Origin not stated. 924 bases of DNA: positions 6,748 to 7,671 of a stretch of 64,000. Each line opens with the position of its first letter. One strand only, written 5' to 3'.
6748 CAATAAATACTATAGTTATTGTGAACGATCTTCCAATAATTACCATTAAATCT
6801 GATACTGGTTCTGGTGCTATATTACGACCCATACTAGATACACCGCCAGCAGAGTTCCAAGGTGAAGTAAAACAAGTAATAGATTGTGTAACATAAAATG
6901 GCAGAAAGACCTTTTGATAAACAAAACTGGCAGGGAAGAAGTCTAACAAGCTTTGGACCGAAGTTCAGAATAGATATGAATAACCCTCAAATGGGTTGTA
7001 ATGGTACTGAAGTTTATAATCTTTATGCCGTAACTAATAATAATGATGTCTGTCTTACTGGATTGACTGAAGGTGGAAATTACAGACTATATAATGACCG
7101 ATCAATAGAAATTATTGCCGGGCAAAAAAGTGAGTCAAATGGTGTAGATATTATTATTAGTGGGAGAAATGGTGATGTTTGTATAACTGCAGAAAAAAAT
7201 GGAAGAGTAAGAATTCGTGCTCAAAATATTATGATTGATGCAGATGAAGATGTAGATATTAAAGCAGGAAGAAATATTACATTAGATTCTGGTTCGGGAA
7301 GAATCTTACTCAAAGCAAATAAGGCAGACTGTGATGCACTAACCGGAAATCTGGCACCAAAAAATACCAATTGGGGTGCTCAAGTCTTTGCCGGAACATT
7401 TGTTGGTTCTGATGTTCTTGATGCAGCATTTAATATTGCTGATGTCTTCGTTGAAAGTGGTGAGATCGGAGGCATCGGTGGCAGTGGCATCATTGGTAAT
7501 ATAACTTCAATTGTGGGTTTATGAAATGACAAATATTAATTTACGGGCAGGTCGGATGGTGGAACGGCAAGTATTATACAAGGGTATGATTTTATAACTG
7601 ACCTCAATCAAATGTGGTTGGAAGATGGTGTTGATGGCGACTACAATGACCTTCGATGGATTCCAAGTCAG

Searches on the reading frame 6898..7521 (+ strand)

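Call 90: search_protein_families(library=phrogs, proteins=[window:6898-7521:+], max_evalue=0.00001)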
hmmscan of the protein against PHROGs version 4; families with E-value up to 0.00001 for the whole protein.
window:6898-7521:+ (208 aa): 1 family
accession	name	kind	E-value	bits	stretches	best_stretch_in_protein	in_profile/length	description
phrog_3363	-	unknown function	4.3e-66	223.7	1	8-175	3-170/233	-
